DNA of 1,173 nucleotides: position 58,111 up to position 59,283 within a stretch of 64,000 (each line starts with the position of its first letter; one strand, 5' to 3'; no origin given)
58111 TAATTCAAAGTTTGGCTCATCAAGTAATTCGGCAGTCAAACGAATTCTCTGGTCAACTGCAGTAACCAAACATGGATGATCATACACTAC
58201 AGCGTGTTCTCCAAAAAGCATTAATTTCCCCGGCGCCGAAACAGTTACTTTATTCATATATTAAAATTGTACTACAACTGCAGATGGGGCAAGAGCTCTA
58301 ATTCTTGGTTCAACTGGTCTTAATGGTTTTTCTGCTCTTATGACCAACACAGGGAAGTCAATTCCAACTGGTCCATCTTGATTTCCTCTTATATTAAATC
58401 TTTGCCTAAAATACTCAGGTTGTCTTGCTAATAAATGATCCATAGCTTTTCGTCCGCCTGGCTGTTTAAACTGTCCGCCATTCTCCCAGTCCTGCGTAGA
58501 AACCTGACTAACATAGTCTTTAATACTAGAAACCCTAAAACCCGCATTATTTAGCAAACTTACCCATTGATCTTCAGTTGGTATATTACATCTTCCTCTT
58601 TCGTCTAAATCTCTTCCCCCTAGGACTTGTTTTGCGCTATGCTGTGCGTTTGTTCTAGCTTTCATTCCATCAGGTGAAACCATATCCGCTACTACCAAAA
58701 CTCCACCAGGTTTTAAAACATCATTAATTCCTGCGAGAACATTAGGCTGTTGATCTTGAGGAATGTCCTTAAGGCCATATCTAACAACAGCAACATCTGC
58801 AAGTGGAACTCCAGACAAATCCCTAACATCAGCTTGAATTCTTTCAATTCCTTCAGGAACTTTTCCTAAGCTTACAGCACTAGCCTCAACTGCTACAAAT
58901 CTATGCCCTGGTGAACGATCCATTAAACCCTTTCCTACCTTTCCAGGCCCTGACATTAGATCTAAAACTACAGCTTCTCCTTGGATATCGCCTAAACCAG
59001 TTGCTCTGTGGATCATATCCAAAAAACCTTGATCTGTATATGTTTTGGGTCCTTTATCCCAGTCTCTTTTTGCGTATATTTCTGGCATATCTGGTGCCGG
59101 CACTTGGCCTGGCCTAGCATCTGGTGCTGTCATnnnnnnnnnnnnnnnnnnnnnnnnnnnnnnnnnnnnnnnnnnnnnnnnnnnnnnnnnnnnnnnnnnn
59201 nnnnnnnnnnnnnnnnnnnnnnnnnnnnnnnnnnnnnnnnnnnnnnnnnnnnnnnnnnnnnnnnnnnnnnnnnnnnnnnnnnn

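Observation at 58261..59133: SAM-dependent methyltransferase embedded between the two mevalonate-pathway kinases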

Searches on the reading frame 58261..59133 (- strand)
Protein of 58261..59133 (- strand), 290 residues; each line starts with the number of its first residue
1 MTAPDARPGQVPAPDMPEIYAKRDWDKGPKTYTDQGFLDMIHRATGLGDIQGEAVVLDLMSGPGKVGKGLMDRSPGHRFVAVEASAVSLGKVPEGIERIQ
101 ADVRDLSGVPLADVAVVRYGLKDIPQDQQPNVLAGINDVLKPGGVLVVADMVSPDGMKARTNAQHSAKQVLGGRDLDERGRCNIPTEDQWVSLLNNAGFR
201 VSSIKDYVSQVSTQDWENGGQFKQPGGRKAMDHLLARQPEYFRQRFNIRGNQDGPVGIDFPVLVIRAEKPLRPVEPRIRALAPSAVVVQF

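Call 4: search_protein_families(library=pfam, proteins=[window:58261-59133:-], max_evalue=0.01)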
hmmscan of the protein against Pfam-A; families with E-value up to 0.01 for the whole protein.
window:58261-59133:- (290 aa): 7 families
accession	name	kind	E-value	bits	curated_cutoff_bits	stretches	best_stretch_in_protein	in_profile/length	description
PF13489.12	Methyltransf_23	-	3.3e-08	33.9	27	1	50-202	20-162/164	Methyltransferase domain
PF13649.12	Methyltransf_25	-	1.6e-06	29.1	27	1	56-144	1-97/97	Methyltransferase domain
PF00891.24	Methyltransf_2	-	0.00039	20.3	22.3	1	94-200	111-210/210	O-methyltransferase domain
PF08241.18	Methyltransf_11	-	0.0014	19.6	21.2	1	57-148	1-95/95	Methyltransferase domain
PF13847.12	Methyltransf_31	-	0.0017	18.5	27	1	53-198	4-145/145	Methyltransferase domain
PF08242.18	Methyltransf_12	-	0.0054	17.9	30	1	57-146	1-98/98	Methyltransferase domain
PF01209.24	Ubie_methyltran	-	0.0077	16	20.1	0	112-161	117-164/233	ubiE/COQ5 methyltransferase family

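Call 5: search_protein_families(library=ncbifam, proteins=[window:58261-59133:-], max_evalue=0.01)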
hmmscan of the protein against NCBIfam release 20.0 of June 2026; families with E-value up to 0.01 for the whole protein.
window:58261-59133:- (290 aa): 12 families
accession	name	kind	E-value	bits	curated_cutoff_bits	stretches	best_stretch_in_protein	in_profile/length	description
NF045667.1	MTase_DVU1556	equivalog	1.7e-07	30.9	155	1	38-207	8-168/213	DVU_1556 family methyltransferase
NF010703.0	PRK14103.1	equivalog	3e-06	26.8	320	1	54-210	31-189/256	trans-aconitate 2-methyltransferase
NF043040.1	corrin_prot_MT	hypoth_equivalog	3.6e-06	26.6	180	1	112-161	111-160/216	corrinoid protein-associated methyltransferase CpaM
NF001244.0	PRK00216.1-5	equivalog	0.00013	21.3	216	1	56-161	52-166/236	bifunctional demethylmenaquinone methyltransferase/2-methoxy-6-polyprenyl-1,4-benzoquinol methylase UbiE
TIGR02072.1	BioC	equivalog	0.0014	18.5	184.95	1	53-197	35-170/244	malonyl-ACP O-methyltransferase BioC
TIGR01934.1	MenG_MenH_UbiE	subfamily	0.0019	17.6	158.35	0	56-156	43-149/223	ubiquinone/menaquinone biosynthesis methyltransferase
TIGR03474.1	incFII_RepA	equivalog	0.0021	17.3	446.9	1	177-247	129-198/275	incFII family plasmid replication initiator RepA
NF001241.0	PRK00216.1-2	equivalog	0.0022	17.7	327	1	50-156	49-155/231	demethylmenaquinone methyltransferase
NF010313.0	PRK13750.1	subfamily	0.003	16.6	478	1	177-247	139-208/287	replication protein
NF002463.0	PRK01683.1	equivalog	0.0039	16.8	297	1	54-202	33-183/258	trans-aconitate 2-methyltransferase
NF047649.1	MTase_UXPK_star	exception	0.0041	16.2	460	1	101-210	132-234/283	methyltransferase/UXPK-star double selenoprotein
NF041537.1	ArsM_AhpD_UU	exception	0.0065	15.3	510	0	116-200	149-223/345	arsenite methyltransferase/AhpD domain selenoprotein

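Call 6: search_solved_structures(query=window:58261-59133:-, max_evalue=1, show_alignments=2)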
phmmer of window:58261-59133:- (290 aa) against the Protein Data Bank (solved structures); distinct sequences matched with E-value up to 1: 16.
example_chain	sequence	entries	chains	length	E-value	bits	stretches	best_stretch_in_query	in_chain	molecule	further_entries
8h3t_A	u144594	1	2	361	8.4e-08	35.1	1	54-212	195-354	AlpH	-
2yqz_A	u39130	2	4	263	0.0027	20.4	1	53-147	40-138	Hypothetical protein TTHA0223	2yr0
9fd3_A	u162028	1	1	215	0.0035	20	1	51-202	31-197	SAM-dependent methyltransferase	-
7wzg_A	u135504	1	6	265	0.0037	19.9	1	55-155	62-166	Cypemycin N-terminal methyltransferase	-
9fcs_A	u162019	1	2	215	0.0059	19.2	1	51-200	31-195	SAM-dependent methyltransferase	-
9fcx_A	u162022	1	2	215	0.008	18.8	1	51-200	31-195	SAM-dependent methyltransferase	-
4iwn_A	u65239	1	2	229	0.01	18.4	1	89-178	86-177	tRNA (cmo5U34)-methyltransferase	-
9fcu_A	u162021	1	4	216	0.01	18.4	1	51-200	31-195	SAM-dependent methyltransferase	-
9fcy_A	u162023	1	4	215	0.011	18.4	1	51-200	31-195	SAM-dependent methyltransferase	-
9fcd_A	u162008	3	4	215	0.011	18.4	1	51-200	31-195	SAM-dependent methyltransferase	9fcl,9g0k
8ftv_A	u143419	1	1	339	0.014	18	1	59-200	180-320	Methyltransferase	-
9fcq_A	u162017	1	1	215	0.014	18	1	51-200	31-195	SAM-dependent methyltransferase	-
8ftr_A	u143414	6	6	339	0.014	18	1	59-200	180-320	Methyltransferase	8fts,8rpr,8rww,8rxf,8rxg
4gek_A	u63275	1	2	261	0.024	17.2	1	89-177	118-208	tRNA (cmo5U34)-methyltransferase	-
8ch4_A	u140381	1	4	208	0.23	14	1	5-82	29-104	5-nitrosalicylic acid 1,2-dioxygenase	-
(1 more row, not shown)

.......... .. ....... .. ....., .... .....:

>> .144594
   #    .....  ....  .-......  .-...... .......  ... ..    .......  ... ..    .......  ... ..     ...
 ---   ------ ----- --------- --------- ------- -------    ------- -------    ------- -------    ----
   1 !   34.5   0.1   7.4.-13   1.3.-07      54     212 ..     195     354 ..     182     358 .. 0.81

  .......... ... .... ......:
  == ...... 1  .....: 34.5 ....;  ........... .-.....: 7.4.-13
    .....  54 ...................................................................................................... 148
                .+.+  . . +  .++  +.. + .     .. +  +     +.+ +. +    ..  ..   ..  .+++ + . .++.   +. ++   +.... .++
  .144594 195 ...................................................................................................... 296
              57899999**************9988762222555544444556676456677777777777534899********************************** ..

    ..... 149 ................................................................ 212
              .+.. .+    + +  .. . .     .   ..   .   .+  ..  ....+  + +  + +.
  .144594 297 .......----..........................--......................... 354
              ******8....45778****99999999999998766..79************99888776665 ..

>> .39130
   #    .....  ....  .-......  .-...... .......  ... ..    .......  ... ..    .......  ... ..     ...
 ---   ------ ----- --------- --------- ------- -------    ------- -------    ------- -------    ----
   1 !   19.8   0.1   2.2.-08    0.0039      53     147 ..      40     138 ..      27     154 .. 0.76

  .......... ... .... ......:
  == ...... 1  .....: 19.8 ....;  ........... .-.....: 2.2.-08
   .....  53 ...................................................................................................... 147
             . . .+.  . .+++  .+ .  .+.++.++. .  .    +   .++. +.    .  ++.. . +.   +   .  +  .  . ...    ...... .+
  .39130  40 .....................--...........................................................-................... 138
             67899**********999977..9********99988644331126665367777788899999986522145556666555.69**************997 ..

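Call 7: find_homologous_proteins(query=window:58261-59133:-, max_evalue=0.001)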
Query window:58261-59133:- (290 aa): 36 proteins with E <= 0.001 among 2208 candidates.
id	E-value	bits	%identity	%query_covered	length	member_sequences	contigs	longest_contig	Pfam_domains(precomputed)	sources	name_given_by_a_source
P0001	4.5e-179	612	93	100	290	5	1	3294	PF13489.13,PF13649.13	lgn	-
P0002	6.0e-140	484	77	100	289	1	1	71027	PF13489.13,PF13649.13,PF00891.25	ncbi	-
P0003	2.1e-135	469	74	98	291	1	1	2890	PF13847.13,PF13489.13,PF13649.13,PF00891.25,PF08242.19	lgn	-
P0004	7.3e-129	447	74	95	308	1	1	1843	PF13489.13,PF13649.13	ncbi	-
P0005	1.1e-121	424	71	95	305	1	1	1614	PF13489.13,PF13649.13,PF00891.25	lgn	-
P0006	1.5e-118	414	68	95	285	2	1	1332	PF13489.13,PF13649.13,PF08241.19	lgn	-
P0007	1.3e-104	368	68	89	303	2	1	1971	PF13489.13,PF13649.13,PF01209.25,PF08241.19,PF08242.19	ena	-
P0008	7.8e-101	355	62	98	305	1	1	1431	PF13847.13,PF13489.13,PF13649.13,PF08241.19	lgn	-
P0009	2.8e-98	347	63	94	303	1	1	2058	PF13847.13,PF13489.13,PF13649.13,PF00891.25,PF01209.25,PF08241.19,PF08242.19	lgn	-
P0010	3.3e-95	337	61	98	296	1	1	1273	PF13489.13,PF13649.13,PF08241.19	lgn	-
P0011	8.9e-93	329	58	94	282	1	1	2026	PF13847.13,PF13489.13,PF13649.13,PF01209.25,PF08241.19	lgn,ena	-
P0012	2.4e-92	327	57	91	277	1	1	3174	PF13489.13,PF13649.13,PF08241.19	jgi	jgi:SAM-dependent methyltransferase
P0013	3.0e-92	327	58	95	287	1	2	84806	PF13489.13,PF13649.13,PF00891.25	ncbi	-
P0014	4.4e-90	320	59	95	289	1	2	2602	PF13489.13,PF00891.25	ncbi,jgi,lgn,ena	-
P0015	7.0e-90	319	59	91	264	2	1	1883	PF13489.13,PF13649.13,PF01209.25,PF08241.19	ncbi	ncbi:MAG: methyltransferase domain-containing protein, partial [Patescibacteria group bacterium]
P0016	1.8e-83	298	56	91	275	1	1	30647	PF13489.13,PF13649.13,PF01209.25,PF08241.19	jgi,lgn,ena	-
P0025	8.7e-66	240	49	88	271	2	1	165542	PF13489.13,PF13649.13,PF01209.25,PF08241.19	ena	-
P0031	7.0e-54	201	44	88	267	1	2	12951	PF13847.13,PF13489.13,PF13649.13,PF05148.22,PF01209.25,PF08241.19,PF08242.19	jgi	-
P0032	1.4e-51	194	42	87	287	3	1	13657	PF13847.13,PF13489.13,PF13649.13,PF08241.19,PF08242.19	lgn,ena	-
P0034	1.6e-45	174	40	86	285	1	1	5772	PF13847.13,PF13489.13,PF13649.13,PF05148.22,PF08241.19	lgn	-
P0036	5.6e-23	100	34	80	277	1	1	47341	-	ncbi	ncbi:MAG: methyltransferase domain-containing protein [Candidatus Micrarchaeota archaeon]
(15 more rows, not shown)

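Call 8: find_encoding_contigs(protein=P0002, flank=8000, max_places=2)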
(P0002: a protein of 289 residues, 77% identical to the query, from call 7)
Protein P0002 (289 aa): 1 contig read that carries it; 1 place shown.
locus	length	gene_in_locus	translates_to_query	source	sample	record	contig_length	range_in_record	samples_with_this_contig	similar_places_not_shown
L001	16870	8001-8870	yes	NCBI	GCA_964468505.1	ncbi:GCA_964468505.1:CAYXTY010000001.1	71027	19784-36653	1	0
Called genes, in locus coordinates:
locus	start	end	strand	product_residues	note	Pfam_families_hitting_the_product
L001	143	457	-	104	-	-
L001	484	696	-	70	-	PF13443:HTH_26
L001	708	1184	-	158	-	PF11188:DUF2975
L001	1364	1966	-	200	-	PF01872:RibD_C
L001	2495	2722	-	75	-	-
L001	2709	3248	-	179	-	PF07638:Sigma70_ECF (faint), PF04542:Sigma70_r2, PF08281:Sigma70_r4_2, PF04545:Sigma70_r4 (weak)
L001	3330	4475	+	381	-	PF00368:HMG-CoA_red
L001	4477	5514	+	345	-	PF08545:ACP_syn_III (weak), PF08541:ACP_syn_III_C, PF08540:HMG_CoA_synt_C (weak)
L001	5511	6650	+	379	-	PF00108:Thiolase_N, PF07451:SpoVAD (faint), PF00109:ketoacyl-synt (weak), PF08545:ACP_syn_III (faint), PF22691:Thiolase_C_1, PF02803:Thiolase_C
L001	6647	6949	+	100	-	PF01796:OB_ChsH2_C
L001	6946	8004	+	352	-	PF00288:GHMP_kinases_N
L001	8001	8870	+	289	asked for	PF13489:Methyltransf_23, PF00891:Methyltransf_2 (weak), PF13649:Methyltransf_25 (weak)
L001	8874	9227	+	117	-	-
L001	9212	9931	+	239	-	PF00288:GHMP_kinases_N, PF08544:GHMP_kinases_C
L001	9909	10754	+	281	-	PF00702:Hydrolase (faint), PF05116:S6PP (faint), PF08282:Hydrolase_3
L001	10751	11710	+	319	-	PF22700:MVD-like_N, PF00288:GHMP_kinases_N, PF18376:MDD_C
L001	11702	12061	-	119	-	PF00072:Response_reg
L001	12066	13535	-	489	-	PF13426:PAS_9 (weak), PF00512:HisKA, PF02518:HATPase_c, PF13589:HATPase_c_3 (weak)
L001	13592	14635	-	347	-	PF21338:Top1B_N_bact, PF01028:Topoisom_I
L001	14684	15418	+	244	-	PF01925:TauE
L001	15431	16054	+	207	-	PF03575:Peptidase_S51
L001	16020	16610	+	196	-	PF00561:Abhydrolase_1 (weak), PF06821:Ser_hydrolase, PF12697:Abhydrolase_6 (faint)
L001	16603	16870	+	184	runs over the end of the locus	PF06821:Ser_hydrolase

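Call 9: find_encoding_contigs(protein=P0013, flank=8000, max_places=2)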
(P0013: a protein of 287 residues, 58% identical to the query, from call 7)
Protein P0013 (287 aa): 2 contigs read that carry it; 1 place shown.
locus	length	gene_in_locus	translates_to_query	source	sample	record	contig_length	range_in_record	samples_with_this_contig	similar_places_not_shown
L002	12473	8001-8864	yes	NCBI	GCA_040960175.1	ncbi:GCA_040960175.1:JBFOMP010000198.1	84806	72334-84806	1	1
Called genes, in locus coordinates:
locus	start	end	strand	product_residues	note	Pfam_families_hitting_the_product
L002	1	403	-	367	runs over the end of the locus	-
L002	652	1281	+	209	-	PF11969:DcpS_C (weak), PF01230:HIT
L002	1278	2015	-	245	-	PF03734:YkuD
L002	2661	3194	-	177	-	PF04542:Sigma70_r2, PF08281:Sigma70_r4_2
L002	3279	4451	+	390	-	PF00368:HMG-CoA_red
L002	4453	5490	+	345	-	PF08545:ACP_syn_III (weak), PF08540:HMG_CoA_synt_C (faint), PF08541:ACP_syn_III_C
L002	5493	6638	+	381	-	PF00108:Thiolase_N, PF00109:ketoacyl-synt (faint), PF22691:Thiolase_C_1, PF02803:Thiolase_C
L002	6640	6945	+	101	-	PF01796:OB_ChsH2_C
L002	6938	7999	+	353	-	PF00288:GHMP_kinases_N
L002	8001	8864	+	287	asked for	PF00891:Methyltransf_2 (weak), PF13489:Methyltransf_23, PF13649:Methyltransf_25 (weak)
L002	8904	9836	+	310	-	PF00288:GHMP_kinases_N, PF08544:GHMP_kinases_C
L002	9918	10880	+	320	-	PF22700:MVD-like_N, PF00288:GHMP_kinases_N, PF18376:MDD_C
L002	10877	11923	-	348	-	PF21338:Top1B_N_bact, PF01028:Topoisom_I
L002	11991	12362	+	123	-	PF00293:NUDIX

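Call 10: find_encoding_contigs(protein=P0025, flank=8000, max_places=2)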
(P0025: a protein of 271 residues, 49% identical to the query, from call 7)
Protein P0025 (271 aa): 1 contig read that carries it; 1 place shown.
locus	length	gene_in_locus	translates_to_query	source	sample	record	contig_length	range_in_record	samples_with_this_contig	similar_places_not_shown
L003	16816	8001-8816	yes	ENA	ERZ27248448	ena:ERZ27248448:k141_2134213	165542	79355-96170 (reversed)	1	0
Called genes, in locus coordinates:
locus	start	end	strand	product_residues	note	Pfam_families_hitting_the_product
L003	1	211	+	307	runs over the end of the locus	PF01193:RNA_pol_L, PF01000:RNA_pol_A_bac, PF03118:RNA_pol_A_CTD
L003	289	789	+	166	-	PF01196:Ribosomal_L17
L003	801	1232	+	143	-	PF00572:Ribosomal_L13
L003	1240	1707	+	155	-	PF00380:Ribosomal_S9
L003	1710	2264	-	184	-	PF00293:NUDIX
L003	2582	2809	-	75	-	-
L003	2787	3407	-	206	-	PF04542:Sigma70_r2, PF08281:Sigma70_r4_2 (faint)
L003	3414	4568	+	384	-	PF00368:HMG-CoA_red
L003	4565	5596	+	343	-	PF08540:HMG_CoA_synt_C (faint), PF08541:ACP_syn_III_C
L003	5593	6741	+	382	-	PF00108:Thiolase_N, PF00109:ketoacyl-synt (weak), PF08545:ACP_syn_III (faint), PF22691:Thiolase_C_1, PF02803:Thiolase_C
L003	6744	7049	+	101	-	PF01796:OB_ChsH2_C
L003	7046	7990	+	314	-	PF00288:GHMP_kinases_N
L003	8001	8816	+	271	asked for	PF13489:Methyltransf_23 (weak), PF01209:Ubie_methyltran (weak), PF08241:Methyltransf_11 (faint), PF13649:Methyltransf_25 (weak)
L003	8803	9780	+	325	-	PF10509:GalKase_gal_bdg (faint), PF00288:GHMP_kinases_N, PF08544:GHMP_kinases_C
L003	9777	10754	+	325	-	PF22700:MVD-like_N, PF00288:GHMP_kinases_N, PF18376:MDD_C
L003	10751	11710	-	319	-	PF00348:polyprenyl_synt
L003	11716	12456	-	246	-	PF01255:Prenyltransf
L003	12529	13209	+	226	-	PF13624:SurA_N_3 (weak)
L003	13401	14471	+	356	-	PF00154:RecA_N, PF06745:ATPase (weak), PF08423:Rad51, PF21096:RecA_C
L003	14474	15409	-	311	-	-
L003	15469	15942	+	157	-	PF21982:RecX_HTH1, PF02631:RecX_HTH2, PF21981:RecX_HTH3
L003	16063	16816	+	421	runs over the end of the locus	PF12072:RNase_Y_N, PF00013:KH_1 (weak), PF01966:HD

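Call 11: find_encoding_contigs(protein=P0016, flank=8000, max_places=2)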
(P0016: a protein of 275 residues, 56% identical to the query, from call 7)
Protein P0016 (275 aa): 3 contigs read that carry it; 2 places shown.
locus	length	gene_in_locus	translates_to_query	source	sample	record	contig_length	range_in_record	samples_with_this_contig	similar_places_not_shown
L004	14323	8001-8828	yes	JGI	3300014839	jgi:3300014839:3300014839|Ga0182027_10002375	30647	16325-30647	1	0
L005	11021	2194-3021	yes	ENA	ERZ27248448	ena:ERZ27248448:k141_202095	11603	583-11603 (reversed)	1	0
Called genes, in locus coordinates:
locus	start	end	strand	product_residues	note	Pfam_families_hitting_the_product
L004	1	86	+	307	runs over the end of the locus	PF01193:RNA_pol_L, PF01000:RNA_pol_A_bac, PF03118:RNA_pol_A_CTD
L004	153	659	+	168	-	PF01196:Ribosomal_L17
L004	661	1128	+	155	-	PF00572:Ribosomal_L13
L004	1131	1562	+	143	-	PF00380:Ribosomal_S9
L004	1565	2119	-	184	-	PF00293:NUDIX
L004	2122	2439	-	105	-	-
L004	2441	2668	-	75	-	-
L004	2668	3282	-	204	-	PF04542:Sigma70_r2, PF08281:Sigma70_r4_2, PF04545:Sigma70_r4 (weak)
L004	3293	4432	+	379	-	PF00368:HMG-CoA_red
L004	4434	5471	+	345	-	PF08541:ACP_syn_III_C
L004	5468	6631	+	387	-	PF00108:Thiolase_N, PF00109:ketoacyl-synt (weak), PF08545:ACP_syn_III (faint), PF22691:Thiolase_C_1, PF02803:Thiolase_C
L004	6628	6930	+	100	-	PF01796:OB_ChsH2_C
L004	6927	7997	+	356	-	PF00288:GHMP_kinases_N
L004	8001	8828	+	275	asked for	PF01209:Ubie_methyltran (weak), PF13489:Methyltransf_23, PF08241:Methyltransf_11 (weak), PF13649:Methyltransf_25 (weak)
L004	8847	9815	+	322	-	PF00288:GHMP_kinases_N, PF08544:GHMP_kinases_C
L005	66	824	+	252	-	PF00108:Thiolase_N (weak), PF22691:Thiolase_C_1, PF02803:Thiolase_C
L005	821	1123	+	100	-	PF01796:OB_ChsH2_C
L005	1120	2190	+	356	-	PF00288:GHMP_kinases_N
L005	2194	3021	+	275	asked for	PF01209:Ubie_methyltran (weak), PF13489:Methyltransf_23, PF08241:Methyltransf_11 (weak), PF13649:Methyltransf_25 (weak)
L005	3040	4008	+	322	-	PF00288:GHMP_kinases_N, PF08544:GHMP_kinases_C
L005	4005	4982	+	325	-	PF22700:MVD-like_N, PF00288:GHMP_kinases_N, PF18376:MDD_C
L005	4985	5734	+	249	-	PF01255:Prenyltransf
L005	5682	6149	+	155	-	PF00581:Rhodanese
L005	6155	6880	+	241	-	PF12146:Hydrolase_4, PF00561:Abhydrolase_1 (faint)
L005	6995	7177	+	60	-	-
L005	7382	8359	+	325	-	PF02615:Ldh_2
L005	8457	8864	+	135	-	-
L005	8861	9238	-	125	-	PF00072:Response_reg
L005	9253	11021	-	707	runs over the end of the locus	PF00989:PAS (faint), PF05228:CHASE4, PF00672:HAMP, PF13426:PAS_9, PF00512:HisKA, PF02518:HATPase_c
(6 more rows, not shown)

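Call 13: find_encoding_contigs(protein=P0036, flank=8000, max_places=2)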
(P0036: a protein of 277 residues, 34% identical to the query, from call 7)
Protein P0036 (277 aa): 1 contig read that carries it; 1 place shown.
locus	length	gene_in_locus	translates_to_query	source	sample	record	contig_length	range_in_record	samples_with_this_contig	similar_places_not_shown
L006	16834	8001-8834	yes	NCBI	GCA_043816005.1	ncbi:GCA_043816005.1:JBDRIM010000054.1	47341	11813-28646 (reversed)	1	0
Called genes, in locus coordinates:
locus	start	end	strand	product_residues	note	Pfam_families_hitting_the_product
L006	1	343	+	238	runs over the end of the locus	-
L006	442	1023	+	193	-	PF03876:SHS2_Rpb7-N, PF00575:S1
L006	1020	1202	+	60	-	PF06093:Spt4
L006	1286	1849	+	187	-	-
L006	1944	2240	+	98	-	-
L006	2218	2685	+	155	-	-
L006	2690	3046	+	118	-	-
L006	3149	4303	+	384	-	PF00155:Aminotran_1_2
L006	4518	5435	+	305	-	PF02661:Fic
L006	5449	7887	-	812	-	-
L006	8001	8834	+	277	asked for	-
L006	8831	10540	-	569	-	PF02355:SecD_SecF_C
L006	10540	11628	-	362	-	PF07549:Sec_GG (weak), PF02355:SecD_SecF_C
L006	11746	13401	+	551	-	-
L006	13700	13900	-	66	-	-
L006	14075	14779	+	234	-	PF01988:VIT1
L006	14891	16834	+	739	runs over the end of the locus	-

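Call 14: find_encoding_contigs(protein=P0032, flank=8000, max_places=2)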
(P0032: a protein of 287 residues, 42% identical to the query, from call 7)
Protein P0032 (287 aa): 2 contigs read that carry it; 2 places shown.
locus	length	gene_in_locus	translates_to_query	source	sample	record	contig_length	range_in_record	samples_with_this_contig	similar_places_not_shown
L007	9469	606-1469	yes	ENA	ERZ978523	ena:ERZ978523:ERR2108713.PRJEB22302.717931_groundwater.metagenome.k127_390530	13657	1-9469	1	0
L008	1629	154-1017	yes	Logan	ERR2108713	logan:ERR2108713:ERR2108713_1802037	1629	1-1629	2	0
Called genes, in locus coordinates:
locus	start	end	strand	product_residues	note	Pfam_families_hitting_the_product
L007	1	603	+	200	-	?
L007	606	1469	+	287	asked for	PF13489:Methyltransf_23 (weak), PF13847:Methyltransf_31 (weak), PF08241:Methyltransf_11 (weak), PF08242:Methyltransf_12 (faint), PF13649:Methyltransf_25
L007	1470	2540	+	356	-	-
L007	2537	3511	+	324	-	PF22700:MVD-like_N (faint), PF00288:GHMP_kinases_N, PF08544:GHMP_kinases_C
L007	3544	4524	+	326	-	-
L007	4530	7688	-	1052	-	PF00128:Alpha-amylase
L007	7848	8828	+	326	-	PF22700:MVD-like_N, PF00288:GHMP_kinases_N, PF18376:MDD_C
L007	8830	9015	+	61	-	-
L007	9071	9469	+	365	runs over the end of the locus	-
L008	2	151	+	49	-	?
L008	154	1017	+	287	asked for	PF13489:Methyltransf_23 (weak), PF13847:Methyltransf_31 (weak), PF08241:Methyltransf_11 (weak), PF08242:Methyltransf_12 (faint), PF13649:Methyltransf_25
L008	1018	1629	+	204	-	?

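Call 15: find_encoding_contigs(protein=P0031, flank=8000, max_places=2)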
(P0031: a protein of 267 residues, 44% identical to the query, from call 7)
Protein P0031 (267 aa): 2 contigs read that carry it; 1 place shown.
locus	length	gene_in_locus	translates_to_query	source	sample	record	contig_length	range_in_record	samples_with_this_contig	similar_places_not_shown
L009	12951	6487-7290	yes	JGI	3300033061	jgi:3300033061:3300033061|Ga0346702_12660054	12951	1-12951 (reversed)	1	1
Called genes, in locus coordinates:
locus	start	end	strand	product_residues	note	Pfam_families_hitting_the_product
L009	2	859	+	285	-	?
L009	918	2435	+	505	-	PF00117:GATase, PF07722:Peptidase_C26 (weak), PF00958:GMP_synt_C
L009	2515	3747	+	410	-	PF00464:SHMT, PF01212:Beta_elim_lyase (faint)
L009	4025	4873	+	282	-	PF00318:Ribosomal_S2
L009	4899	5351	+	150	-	PF00889:EF_TS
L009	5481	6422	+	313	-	PF10509:GalKase_gal_bdg (faint), PF00288:GHMP_kinases_N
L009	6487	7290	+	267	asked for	PF01209:Ubie_methyltran, PF13489:Methyltransf_23 (weak), PF05148:Methyltransf_8 (weak), PF08241:Methyltransf_11, PF08242:Methyltransf_12 (weak), PF13649:Methyltransf_25, PF13847:Methyltransf_31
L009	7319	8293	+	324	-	PF00288:GHMP_kinases_N, PF08544:GHMP_kinases_C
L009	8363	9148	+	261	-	PF01966:HD (weak)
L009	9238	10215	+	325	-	PF22700:MVD-like_N, PF00288:GHMP_kinases_N, PF18376:MDD_C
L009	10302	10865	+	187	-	PF01765:RRF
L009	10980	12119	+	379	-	PF02163:Peptidase_M50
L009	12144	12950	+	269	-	?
